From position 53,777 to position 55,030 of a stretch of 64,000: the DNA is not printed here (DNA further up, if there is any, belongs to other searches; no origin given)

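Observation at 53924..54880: Exported MBL-fold enzyme with methyl-parathion-hydrolase-like signature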

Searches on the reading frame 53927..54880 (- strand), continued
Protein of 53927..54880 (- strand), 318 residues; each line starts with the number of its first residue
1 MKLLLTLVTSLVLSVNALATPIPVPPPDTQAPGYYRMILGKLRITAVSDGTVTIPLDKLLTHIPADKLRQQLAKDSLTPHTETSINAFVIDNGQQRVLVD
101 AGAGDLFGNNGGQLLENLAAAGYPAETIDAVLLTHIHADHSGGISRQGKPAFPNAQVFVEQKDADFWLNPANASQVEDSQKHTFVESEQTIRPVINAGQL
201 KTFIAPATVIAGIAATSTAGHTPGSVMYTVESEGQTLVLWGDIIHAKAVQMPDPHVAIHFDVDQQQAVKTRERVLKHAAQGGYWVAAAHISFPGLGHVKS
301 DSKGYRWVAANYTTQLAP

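Call 14: find_homologous_proteins(query=window:53927-54880:-, max_evalue=1e-20)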
Query window:53927-54880:- (318 aa): 1965 proteins with E <= 1e-20 among 6161 candidates; the best 120 are listed.
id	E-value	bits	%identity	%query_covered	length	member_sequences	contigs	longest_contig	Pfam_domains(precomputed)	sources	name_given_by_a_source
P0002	3.6e-205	698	98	100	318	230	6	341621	PF12706.14,PF23023.2,PF00753.34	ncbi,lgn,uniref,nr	ncbi:TPA: MBL fold metallo-hydrolase [Escherichia coli]|uniref:MBL fold metallo-hydrolase n=1 Tax=Es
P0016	6.5e-185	632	89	100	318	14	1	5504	PF12706.14,PF23023.2,PF00753.34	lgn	-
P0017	2.7e-182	623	89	99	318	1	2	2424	PF12706.14,PF23023.2,PF00753.34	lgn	-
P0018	2.2e-179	614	87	100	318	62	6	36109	PF12706.14,PF23023.2,PF00753.34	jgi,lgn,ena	-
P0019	6.9e-179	612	88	92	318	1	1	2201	PF12706.14,PF23023.2,PF00753.34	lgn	-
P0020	1.8e-159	548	77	100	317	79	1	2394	PF12706.14,PF23023.2,PF00753.34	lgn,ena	-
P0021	2.9e-158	544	78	100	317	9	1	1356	PF12706.14,PF23023.2,PF00753.34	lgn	-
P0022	1.7e-157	542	76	100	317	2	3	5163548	PF23023.2,PF00753.34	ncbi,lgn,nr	ncbi:MBL fold metallo-hydrolase [Winslowiella toletana]|nr:MBL fold metallo-hydrolase [Winslowiella 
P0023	2.0e-157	541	78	100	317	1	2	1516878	PF12706.14,PF23023.2,PF00753.34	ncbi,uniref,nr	ncbi:MBL fold metallo-hydrolase [Erwiniaceae bacterium BAC15a-03b]|uniref:MBL fold metallo-hydrolase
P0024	1.9e-155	535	75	99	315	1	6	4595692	PF12706.14,PF23023.2,PF00753.34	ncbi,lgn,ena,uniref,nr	ncbi:MBL fold metallo-hydrolase [Enterobacter kobei]|uniref:MBL fold metallo-hydrolase n=1 Tax=Enter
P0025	1.9e-155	535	75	99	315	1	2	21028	PF12706.14,PF23023.2,PF00753.34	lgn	-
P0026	3.4e-155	534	76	100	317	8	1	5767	PF12706.14,PF23023.2,PF00753.34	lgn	-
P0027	5.0e-155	534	75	99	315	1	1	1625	PF12706.14,PF23023.2,PF00753.34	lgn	-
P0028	6.8e-155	533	75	99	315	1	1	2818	PF12706.14,PF23023.2,PF00753.34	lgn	-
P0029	8.0e-155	533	76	99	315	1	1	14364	PF12706.14,PF23023.2,PF00753.34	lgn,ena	-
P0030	1.1e-154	533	75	99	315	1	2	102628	PF12706.14,PF23023.2,PF00753.34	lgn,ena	-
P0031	1.3e-154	532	75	99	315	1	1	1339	PF12706.14,PF23023.2,PF00753.34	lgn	-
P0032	1.9e-154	532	75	99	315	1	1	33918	PF12706.14,PF23023.2,PF00753.34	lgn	-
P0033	2.4e-154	531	75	99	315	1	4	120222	PF12706.14,PF23023.2,PF00753.34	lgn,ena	-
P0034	2.5e-154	531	75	99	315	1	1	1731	PF12706.14,PF23023.2,PF00753.34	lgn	-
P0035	2.6e-154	531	75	99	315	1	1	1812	PF12706.14,PF23023.2,PF00753.34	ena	-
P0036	3.0e-154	531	75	99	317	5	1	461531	PF12706.14,PF23023.2,PF00753.34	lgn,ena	-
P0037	3.6e-154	531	75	99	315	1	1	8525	PF12706.14,PF23023.2,PF00753.34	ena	-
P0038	6.2e-154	530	75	99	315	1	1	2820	PF12706.14,PF23023.2,PF00753.34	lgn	-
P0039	6.2e-154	530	75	99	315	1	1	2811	PF12706.14,PF23023.2,PF00753.34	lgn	-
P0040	6.6e-154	530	75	99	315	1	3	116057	PF23023.2,PF00753.34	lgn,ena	-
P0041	6.6e-154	530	74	99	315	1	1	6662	PF12706.14,PF23023.2,PF00753.34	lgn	-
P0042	7.9e-154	530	75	99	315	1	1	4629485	PF12706.14,PF23023.2,PF00753.34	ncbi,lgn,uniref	ncbi:MBL fold metallo-hydrolase [Enterobacter kobei]|uniref:MBL fold metallo-hydrolase n=1 Tax=Enter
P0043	8.0e-154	530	75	99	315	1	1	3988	PF12706.14,PF23023.2,PF00753.34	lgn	-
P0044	1.0e-153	529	75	99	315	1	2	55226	PF12706.14,PF23023.2,PF00753.34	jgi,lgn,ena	-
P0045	1.0e-153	529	75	99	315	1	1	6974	PF12706.14,PF23023.2,PF00753.34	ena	-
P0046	1.5e-153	529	75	99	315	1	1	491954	PF12706.14,PF23023.2,PF00753.34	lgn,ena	-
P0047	1.8e-153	529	74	99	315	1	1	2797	PF12706.14,PF23023.2,PF00753.34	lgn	-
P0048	1.8e-153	529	74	99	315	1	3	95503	PF12706.14,PF23023.2,PF00753.34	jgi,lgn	-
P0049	1.8e-153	528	74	99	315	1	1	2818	PF12706.14,PF23023.2,PF00753.34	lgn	-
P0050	1.9e-153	528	74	99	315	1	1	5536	PF12706.14,PF23023.2,PF00753.34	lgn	-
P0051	2.1e-153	528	75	99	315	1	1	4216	PF12706.14,PF23023.2,PF00753.34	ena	-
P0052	2.7e-153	528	75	99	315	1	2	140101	PF12706.14,PF23023.2,PF00753.34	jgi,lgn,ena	-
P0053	3.1e-153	528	74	100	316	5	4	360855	PF12706.14,PF23023.2,PF00753.34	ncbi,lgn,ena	-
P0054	7.3e-153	527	74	99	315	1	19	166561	PF12706.14,PF23023.2,PF00753.34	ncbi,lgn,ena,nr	nr:MBL fold metallo-hydrolase [uncultured Enterobacter sp.]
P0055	1.5e-152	525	74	100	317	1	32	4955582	PF12706.14,PF23023.2,PF00753.34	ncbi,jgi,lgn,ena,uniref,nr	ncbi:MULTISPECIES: MBL fold metallo-hydrolase [Winslowiella]|uniref:MBL fold metallo-hydrolase n=1 T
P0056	1.6e-152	525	74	99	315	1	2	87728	PF12706.14,PF23023.2,PF00753.34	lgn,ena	-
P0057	3.4e-152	524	74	99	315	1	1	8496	PF12706.14,PF23023.2,PF00753.34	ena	-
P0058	4.7e-152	524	74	99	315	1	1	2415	PF12706.14,PF23023.2,PF00753.34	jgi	jgi:glyoxylase-like metal-dependent hydrolase (beta-lactamase superfamily II)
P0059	4.8e-152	524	74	99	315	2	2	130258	PF12706.14,PF23023.2,PF00753.34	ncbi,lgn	-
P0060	6.4e-152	523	74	99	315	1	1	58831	PF12706.14,PF23023.2,PF00753.34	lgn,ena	-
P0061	6.5e-152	523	74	98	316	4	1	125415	PF12706.14,PF23023.2,PF00753.34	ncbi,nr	ncbi:MBL fold metallo-hydrolase [Erwinia persicina]|nr:MBL fold metallo-hydrolase [Erwinia persicina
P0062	8.2e-152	523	76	95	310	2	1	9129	PF12706.14,PF23023.2,PF00753.34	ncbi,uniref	ncbi:MBL fold metallo-hydrolase [Erwinia sp. V71]|uniref:MBL fold metallo-hydrolase n=1 Tax=Erwinia 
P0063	1.8e-151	522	73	99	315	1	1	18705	PF12706.14,PF23023.2,PF00753.34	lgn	-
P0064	2.9e-151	521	74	100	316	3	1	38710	PF12706.14,PF23023.2,PF00753.34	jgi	-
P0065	9.0e-151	520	74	100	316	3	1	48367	PF12706.14,PF23023.2,PF00753.34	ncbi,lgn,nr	nr:MBL fold metallo-hydrolase [Erwinia persicina]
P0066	1.6e-150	519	72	99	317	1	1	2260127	PF12706.14,PF23023.2,PF00753.34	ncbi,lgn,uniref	ncbi:MBL fold metallo-hydrolase [Pantoea sp. FN0302]|uniref:MBL fold metallo-hydrolase n=1 Tax=Panto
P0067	2.6e-150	518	73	99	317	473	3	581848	PF12706.14,PF23023.2,PF00753.34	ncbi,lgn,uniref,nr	ncbi:MBL fold metallo-hydrolase [Pantoea agglomerans]|uniref:Ribonuclease Z n=1 Tax=Enterobacter agg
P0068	3.1e-150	518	72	99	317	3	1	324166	PF12706.14,PF23023.2,PF00753.34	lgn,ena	-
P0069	4.2e-150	517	72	99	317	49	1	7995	PF12706.14,PF23023.2,PF00753.34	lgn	-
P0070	4.4e-150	517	73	100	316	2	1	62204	PF12706.14,PF23023.2,PF00753.34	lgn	-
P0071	6.3e-150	517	72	99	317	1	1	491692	PF12706.14,PF23023.2,PF00753.34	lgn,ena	-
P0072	7.7e-150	517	73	99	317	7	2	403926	PF12706.14,PF23023.2,PF00753.34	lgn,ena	-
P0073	2.1e-149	515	72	99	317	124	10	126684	PF12706.14,PF23023.2,PF00753.34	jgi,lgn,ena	-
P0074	5.5e-149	514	72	99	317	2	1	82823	PF12706.14,PF23023.2,PF00753.34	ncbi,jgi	-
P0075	6.7e-149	514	72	99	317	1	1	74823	PF12706.14,PF23023.2,PF00753.34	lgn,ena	-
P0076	8.2e-149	513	72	99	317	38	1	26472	PF12706.14,PF23023.2,PF00753.34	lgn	-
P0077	9.7e-149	513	71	99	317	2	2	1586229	PF12706.14,PF23023.2,PF00753.34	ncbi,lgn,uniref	ncbi:MBL fold metallo-hydrolase [Pantoea sp. FN0307]|uniref:MBL fold metallo-hydrolase n=1 Tax=uncla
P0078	2.1e-148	512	73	100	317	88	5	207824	PF12706.14,PF23023.2,PF00753.34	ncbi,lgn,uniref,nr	ncbi:MBL fold metallo-hydrolase [Atlantibacter hermannii]|uniref:MBL fold metallo-hydrolase n=1 Tax=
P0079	3.6e-148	511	72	99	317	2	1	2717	PF12706.14,PF23023.2,PF00753.34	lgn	-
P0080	3.9e-148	511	72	99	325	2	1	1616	PF12706.14,PF23023.2,PF00753.34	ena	-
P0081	4.4e-148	511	71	99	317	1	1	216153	PF12706.14,PF23023.2,PF00753.34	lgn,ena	-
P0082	6.4e-148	510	72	99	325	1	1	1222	PF12706.14,PF23023.2,PF00753.34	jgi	-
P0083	7.8e-148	510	75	92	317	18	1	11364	PF12706.14,PF23023.2,PF00753.34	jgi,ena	-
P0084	1.0e-147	510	71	99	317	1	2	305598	PF12706.14,PF23023.2,PF00753.34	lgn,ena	-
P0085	1.6e-147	509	72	99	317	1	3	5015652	PF12706.14,PF23023.2,PF00753.34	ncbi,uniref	ncbi:MBL fold metallo-hydrolase [Yokenella regensburgei]|uniref:MBL fold metallo-hydrolase n=1 Tax=Y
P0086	1.9e-147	509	72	99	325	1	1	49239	PF12706.14,PF23023.2,PF00753.34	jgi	-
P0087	2.2e-147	508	72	99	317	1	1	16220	PF12706.14,PF23023.2,PF13483.13,PF00753.34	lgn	-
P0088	8.4e-147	507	72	99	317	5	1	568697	PF12706.14,PF23023.2,PF00753.34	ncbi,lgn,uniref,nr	ncbi:Glyoxylase, beta-lactamase superfamily II [Candidatus Pantoea varia]|uniref:Glyoxylase, beta-la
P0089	9.6e-147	506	73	99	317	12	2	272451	PF12706.14,PF23023.2,PF00753.34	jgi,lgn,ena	-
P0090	2.5e-146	505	71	99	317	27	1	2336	PF12706.14,PF23023.2,PF00753.34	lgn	-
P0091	2.9e-146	505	71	100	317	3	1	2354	PF12706.14,PF00753.34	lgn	-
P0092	1.0e-145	503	70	99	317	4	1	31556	PF12706.14,PF23023.2,PF00753.34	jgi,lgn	jgi:glyoxylase-like metal-dependent hydrolase (beta-lactamase superfamily II)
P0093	2.7e-145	502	72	100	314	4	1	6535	PF00753.34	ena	-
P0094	3.8e-144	498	69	99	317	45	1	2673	PF12706.14,PF23023.2,PF00753.34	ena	-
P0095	4.0e-144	498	70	100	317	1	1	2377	PF00753.34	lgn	-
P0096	2.6e-143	495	70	100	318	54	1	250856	PF12706.14,PF23023.2,PF00753.34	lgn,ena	-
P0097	1.1e-141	490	75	91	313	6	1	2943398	PF12706.14,PF23023.2,PF13483.13,PF00753.34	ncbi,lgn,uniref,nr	ncbi:MBL fold metallo-hydrolase [Serratia sp. root2]|uniref:MBL fold metallo-hydrolase n=1 Tax=Serra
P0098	9.2e-141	487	74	91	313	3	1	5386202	PF12706.14,PF23023.2,PF00753.34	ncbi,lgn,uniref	ncbi:MBL fold metallo-hydrolase [Serratia inhibens]|uniref:MBL fold metallo-hydrolase n=1 Tax=Serrat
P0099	2.3e-138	479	69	100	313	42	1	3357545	PF12706.14,PF23023.2,PF00753.34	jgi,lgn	jgi:glyoxylase-like metal-dependent hydrolase (beta-lactamase superfamily II)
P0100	1.7e-137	476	69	100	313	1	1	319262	PF12706.14,PF23023.2,PF00753.34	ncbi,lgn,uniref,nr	ncbi:ribonuclease Z [Serratia proteamaculans]|uniref:MBL fold metallo-hydrolase n=1 Tax=Serratia pro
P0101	2.0e-137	476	69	100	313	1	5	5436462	PF12706.14,PF23023.2,PF00753.34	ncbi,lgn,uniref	ncbi:MBL fold metallo-hydrolase [Serratia proteamaculans]|uniref:MBL fold metallo-hydrolase n=1 Tax=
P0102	1.1e-136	473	70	90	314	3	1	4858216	PF23023.2,PF00753.34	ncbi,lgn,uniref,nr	ncbi:Zn-dependent hydrolase, glyoxylase [Serratia sp. FGI94]|uniref:MBL fold metallo-hydrolase n=1 T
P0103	1.7e-136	473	69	100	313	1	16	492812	PF23023.2,PF00753.34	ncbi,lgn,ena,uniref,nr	ncbi:MBL fold metallo-hydrolase [Serratia proteamaculans]|uniref:MBL fold metallo-hydrolase n=1 Tax=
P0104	1.9e-136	473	69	100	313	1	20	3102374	PF12706.14,PF23023.2,PF00753.34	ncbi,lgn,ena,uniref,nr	ncbi:ribonuclease Z [Serratia proteamaculans]|uniref:MBL fold metallo-hydrolase n=1 Tax=Serratia pro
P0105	3.3e-136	472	68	97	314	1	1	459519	PF23023.2,PF00753.34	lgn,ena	-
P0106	6.5e-136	471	68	100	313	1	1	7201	PF12706.14,PF23023.2,PF00753.34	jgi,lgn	jgi:glyoxylase-like metal-dependent hydrolase (beta-lactamase superfamily II)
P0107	6.9e-136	471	70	90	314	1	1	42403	PF23023.2,PF00753.34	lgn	-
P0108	7.2e-136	471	69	100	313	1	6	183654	PF12706.14,PF23023.2,PF00753.34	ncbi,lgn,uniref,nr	ncbi:MBL fold metallo-hydrolase [Serratia proteamaculans]|uniref:MBL fold metallo-hydrolase n=1 Tax=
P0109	1.0e-135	470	70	90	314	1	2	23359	PF23023.2,PF00753.34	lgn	-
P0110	1.1e-135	470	70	90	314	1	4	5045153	PF23023.2,PF00753.34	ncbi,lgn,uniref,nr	ncbi:MBL fold metallo-hydrolase [Serratia rubidaea]|uniref:MBL fold metallo-hydrolase n=1 Tax=Serrat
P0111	1.2e-135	470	68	97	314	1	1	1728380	PF23023.2,PF00753.34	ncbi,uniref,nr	ncbi:MBL fold metallo-hydrolase [Serratia rubidaea]|uniref:MBL fold metallo-hydrolase n=1 Tax=Serrat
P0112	1.7e-135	469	67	97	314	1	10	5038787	PF23023.2,PF00753.34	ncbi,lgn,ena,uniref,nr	ncbi:MBL fold metallo-hydrolase [Serratia sp. JUb9]|uniref:MBL fold metallo-hydrolase n=1 Tax=unclas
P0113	1.7e-135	469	67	97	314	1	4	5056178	PF23023.2,PF00753.34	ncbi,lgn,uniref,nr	ncbi:MBL fold metallo-hydrolase [Serratia sp. MYb239]|uniref:MBL fold metallo-hydrolase n=1 Tax=Serr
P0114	1.8e-135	469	70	91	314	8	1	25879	PF23023.2,PF00753.34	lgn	-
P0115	1.9e-135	469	68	100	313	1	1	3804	PF12706.14,PF23023.2,PF00753.34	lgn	-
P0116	2.4e-135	469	67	97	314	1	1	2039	PF23023.2,PF00753.34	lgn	-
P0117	3.0e-135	469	67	97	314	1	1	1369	PF23023.2,PF00753.34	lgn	-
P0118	3.9e-135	468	70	90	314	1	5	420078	PF23023.2,PF00753.34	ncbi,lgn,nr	ncbi:TPA: MBL fold metallo-hydrolase [Serratia rubidaea]|nr:MBL fold metallo-hydrolase [Serratia rub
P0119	4.2e-135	468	68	100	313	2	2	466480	PF12706.14,PF23023.2,PF00753.34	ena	-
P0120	3.1e-134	465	69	90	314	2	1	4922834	PF23023.2,PF00753.34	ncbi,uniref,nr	ncbi:SoxH protein [Serratia rubidaea]|uniref:MBL fold metallo-hydrolase n=1 Tax=Serratia rubidaea Ta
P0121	6.9e-134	464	69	90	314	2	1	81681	PF23023.2,PF00753.34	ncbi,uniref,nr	ncbi:MBL fold metallo-hydrolase [Serratia rhizosphaerae]|uniref:MBL fold metallo-hydrolase n=1 Tax=S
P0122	1.6e-133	463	65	99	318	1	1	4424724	PF23023.2,PF00753.34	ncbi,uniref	ncbi:MBL fold metallo-hydrolase [Dryocola sp. BD613]|uniref:MBL fold metallo-hydrolase n=1 Tax=Dryoc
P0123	2.5e-133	462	64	99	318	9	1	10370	PF23023.2,PF00753.34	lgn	-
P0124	1.5e-132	460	67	91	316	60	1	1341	PF12706.14,PF23023.2,PF00753.34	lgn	-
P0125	8.9e-132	457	64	100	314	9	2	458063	PF12706.14,PF23023.2,PF00753.34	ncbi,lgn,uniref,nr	ncbi:MBL fold metallo-hydrolase [Serratia odorifera]|uniref:MBL fold metallo-hydrolase n=1 Tax=Serra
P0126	1.5e-131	457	65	98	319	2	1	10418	PF23023.2,PF00753.34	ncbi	-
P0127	2.1e-130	453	63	100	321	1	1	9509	PF12706.14,PF23023.2,PF00753.34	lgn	-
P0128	3.6e-130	452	64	98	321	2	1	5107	PF23023.2,PF00753.34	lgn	-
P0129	2.2e-129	449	64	98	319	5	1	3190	PF23023.2,PF00753.34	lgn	-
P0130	2.4e-129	449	65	95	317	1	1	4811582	PF23023.2,PF00753.34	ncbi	ncbi:MBL fold metallo-hydrolase [Enterobacter sp. TMH.L2]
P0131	3.0e-129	449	66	94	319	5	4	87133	PF23023.2,PF00753.34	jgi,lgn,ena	-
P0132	3.9e-129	449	63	98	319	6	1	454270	PF23023.2,PF00753.34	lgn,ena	-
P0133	1.7e-128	446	65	95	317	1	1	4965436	PF23023.2,PF00753.34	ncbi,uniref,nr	ncbi:beta-lactamase [Cedecea neteri]|uniref:Beta-lactamase n=1 Tax=Cedecea neteri TaxID=158822 RepID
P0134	2.8e-128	446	65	95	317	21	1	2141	PF23023.2,PF00753.34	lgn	-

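Call 19: find_encoding_contigs(protein=P0042, flank=6000, max_places=2)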
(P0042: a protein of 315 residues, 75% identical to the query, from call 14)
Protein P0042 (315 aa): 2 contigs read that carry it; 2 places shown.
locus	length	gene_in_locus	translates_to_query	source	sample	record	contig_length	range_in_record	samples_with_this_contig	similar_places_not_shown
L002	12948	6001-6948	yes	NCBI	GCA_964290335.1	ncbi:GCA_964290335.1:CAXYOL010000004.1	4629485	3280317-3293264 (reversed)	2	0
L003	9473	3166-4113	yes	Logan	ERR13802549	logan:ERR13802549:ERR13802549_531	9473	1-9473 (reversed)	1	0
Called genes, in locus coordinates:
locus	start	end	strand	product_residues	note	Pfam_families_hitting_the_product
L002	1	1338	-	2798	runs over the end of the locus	PF05594:Fil_haemagg (faint), PF05860:TPS, PF13018:ESPR, PF13332:Fil_haemagg_2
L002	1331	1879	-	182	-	PF02794:HlyC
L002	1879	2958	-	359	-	PF03865:ShlB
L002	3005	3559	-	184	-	PF08479:POTRA_2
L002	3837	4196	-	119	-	PF11183:PmrD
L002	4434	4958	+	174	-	PF08212:Lipocalin_2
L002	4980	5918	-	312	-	PF00126:HTH_1, PF03466:LysR_substrate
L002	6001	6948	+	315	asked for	PF23023:Anti-Pycsar_Apyc1 (weak), PF00753:Lactamase_B, PF12706:Lactamase_B_2 (weak)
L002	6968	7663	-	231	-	PF00072:Response_reg, PF20714:HTH_64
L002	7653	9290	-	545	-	PF17203:sCache_3_2, PF13188:PAS_8 (weak), PF14689:SPOB_a, PF02518:HATPase_c, PF14501:HATPase_c_5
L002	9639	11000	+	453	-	PF03390:2HCT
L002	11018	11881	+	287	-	PF01557:FAA_hydrolase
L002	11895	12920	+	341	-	PF08218:Citrate_ly_lig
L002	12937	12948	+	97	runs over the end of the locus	PF06857:ACP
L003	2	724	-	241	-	?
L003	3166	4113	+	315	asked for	PF23023:Anti-Pycsar_Apyc1 (weak), PF00753:Lactamase_B, PF12706:Lactamase_B_2 (weak)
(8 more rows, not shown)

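Call 20: find_encoding_contigs(protein=P0067, flank=6000, max_places=2)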
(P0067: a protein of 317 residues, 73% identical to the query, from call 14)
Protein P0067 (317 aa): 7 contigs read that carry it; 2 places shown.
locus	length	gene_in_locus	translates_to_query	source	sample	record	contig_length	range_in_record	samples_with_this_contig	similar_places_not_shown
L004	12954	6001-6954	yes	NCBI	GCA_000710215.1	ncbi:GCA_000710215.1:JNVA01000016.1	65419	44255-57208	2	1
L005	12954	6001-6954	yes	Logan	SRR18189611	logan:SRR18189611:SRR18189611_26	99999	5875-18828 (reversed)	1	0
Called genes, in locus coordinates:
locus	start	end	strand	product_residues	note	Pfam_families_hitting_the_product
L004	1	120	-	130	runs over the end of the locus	PF15607:Ntox44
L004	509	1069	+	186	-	PF02469:Fasciclin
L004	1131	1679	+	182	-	PF04542:Sigma70_r2, PF08281:Sigma70_r4_2, PF04545:Sigma70_r4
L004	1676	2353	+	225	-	PF10099:RskA_C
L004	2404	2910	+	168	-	PF00583:Acetyltransf_1, PF13673:Acetyltransf_10, PF13508:Acetyltransf_7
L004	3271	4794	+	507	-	PF00982:Glyco_transf_20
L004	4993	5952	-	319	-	PF00126:HTH_1, PF03466:LysR_substrate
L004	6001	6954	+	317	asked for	PF00753:Lactamase_B, PF23023:Anti-Pycsar_Apyc1 (weak), PF12706:Lactamase_B_2 (weak)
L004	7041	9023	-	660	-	PF01590:GAF (weak), PF00158:Sigma54_activat, PF14532:Sigma54_activ_2, PF07728:AAA_5 (weak), PF25601:AAA_lid_14, PF02954:HTH_8 (weak)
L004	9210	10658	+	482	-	PF00083:Sugar_tr, PF07690:MFS_1, PF06609:TRI12 (weak)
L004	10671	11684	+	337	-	PF01408:GFO_IDH_MocA, PF22725:GFO_IDH_MocA_C3, PF02894:GFO_IDH_MocA_C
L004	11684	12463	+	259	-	PF01261:AP_endonuc_2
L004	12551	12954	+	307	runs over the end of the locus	PF00532:Peripla_BP_1, PF13407:Peripla_BP_4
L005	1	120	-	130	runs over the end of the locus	PF15607:Ntox44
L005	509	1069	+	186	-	PF02469:Fasciclin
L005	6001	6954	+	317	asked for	PF00753:Lactamase_B, PF23023:Anti-Pycsar_Apyc1 (weak), PF12706:Lactamase_B_2 (weak)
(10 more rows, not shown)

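Call 21: find_encoding_contigs(protein=P0101, flank=6000, max_places=2)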
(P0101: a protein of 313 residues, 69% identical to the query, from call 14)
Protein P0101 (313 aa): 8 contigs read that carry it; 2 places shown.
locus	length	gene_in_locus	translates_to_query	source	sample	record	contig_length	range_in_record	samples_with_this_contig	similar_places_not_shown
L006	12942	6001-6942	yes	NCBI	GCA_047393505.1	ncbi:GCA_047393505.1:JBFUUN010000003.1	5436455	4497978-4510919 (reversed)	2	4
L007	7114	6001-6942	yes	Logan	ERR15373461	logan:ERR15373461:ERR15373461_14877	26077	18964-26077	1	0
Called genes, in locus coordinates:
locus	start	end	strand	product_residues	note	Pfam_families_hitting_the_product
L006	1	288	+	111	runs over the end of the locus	PF06154:CbeA_antitoxin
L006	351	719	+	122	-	PF06755:CbtA_toxin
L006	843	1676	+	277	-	PF13708:DUF4942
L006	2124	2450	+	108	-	PF06094:GGACT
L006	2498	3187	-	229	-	PF01988:VIT1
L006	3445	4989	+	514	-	PF13231:PMT_2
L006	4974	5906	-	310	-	PF00126:HTH_1, PF03466:LysR_substrate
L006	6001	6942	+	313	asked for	PF23023:Anti-Pycsar_Apyc1 (weak), PF00753:Lactamase_B, PF12706:Lactamase_B_2 (weak)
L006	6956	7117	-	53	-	PF09723:Zn_ribbon_8 (faint), PF23499:YnfU, PF13717:Zn_ribbon_4 (faint)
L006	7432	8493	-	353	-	PF00248:Aldo_ket_red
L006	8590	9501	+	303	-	PF00126:HTH_1, PF03466:LysR_substrate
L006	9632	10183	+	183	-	PF00258:Flavodoxin_1 (weak), PF02525:Flavodoxin_2 (weak), PF03358:FMN_red, PF12724:Flavodoxin_5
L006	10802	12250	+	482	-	PF00990:GGDEF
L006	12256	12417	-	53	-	PF23499:YnfU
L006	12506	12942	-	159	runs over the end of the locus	PF00313:CSD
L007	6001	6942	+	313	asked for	PF23023:Anti-Pycsar_Apyc1 (weak), PF00753:Lactamase_B, PF12706:Lactamase_B_2 (weak)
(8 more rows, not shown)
